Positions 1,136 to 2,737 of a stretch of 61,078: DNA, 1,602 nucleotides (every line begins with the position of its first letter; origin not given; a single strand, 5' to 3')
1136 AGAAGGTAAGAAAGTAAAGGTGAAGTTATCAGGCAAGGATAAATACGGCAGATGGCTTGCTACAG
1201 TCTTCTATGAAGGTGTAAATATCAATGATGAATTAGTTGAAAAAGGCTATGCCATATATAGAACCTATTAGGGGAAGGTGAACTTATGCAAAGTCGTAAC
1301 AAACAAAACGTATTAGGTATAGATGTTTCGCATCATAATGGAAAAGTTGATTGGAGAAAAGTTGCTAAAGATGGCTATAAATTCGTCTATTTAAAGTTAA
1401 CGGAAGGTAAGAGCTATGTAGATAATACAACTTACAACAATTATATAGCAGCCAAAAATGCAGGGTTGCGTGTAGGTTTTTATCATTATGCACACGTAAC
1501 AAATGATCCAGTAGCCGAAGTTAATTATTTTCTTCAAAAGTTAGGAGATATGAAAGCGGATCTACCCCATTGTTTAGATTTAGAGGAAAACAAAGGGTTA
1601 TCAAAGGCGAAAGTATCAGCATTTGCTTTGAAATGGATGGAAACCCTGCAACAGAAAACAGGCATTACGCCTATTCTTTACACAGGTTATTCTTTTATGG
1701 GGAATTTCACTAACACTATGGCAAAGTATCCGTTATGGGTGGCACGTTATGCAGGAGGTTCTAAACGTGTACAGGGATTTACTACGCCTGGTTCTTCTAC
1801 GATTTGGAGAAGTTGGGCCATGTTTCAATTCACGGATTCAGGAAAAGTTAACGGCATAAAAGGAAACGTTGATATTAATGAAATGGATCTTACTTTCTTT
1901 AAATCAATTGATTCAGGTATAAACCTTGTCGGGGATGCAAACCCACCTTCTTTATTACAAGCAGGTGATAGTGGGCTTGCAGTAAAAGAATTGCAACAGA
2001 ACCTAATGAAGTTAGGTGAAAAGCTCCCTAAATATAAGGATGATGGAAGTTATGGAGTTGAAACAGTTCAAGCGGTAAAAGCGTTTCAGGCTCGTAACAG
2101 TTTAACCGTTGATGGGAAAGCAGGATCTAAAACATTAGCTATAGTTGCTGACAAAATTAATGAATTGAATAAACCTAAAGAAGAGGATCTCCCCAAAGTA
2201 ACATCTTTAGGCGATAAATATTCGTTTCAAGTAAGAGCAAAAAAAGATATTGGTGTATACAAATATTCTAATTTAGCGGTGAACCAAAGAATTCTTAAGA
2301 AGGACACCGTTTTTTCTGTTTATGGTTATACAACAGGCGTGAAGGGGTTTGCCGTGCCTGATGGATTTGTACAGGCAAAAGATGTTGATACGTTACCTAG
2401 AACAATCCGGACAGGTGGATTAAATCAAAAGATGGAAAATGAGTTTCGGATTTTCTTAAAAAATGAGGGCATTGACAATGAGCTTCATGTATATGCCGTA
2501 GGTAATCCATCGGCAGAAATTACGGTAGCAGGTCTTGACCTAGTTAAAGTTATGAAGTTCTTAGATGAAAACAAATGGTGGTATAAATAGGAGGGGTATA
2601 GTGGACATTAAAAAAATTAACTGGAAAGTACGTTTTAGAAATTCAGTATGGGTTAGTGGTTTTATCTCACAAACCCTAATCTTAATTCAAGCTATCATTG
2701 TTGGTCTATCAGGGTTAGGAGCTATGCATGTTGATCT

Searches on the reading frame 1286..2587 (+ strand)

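Call 28: search_protein_families(library=pfam, proteins=[window:1286-2587:+])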
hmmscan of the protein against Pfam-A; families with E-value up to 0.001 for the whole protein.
window:1286-2587:+ (434 aa): 2 families
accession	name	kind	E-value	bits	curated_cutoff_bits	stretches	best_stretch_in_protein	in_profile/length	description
PF01183.26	Glyco_hydro_25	-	1.6e-47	162.6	27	1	12-191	1-180/180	Glycosyl hydrolases family 25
PF01471.23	PG_binding_1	-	2.1e-15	57.1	23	1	230-286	2-56/57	Putative peptidoglycan binding domain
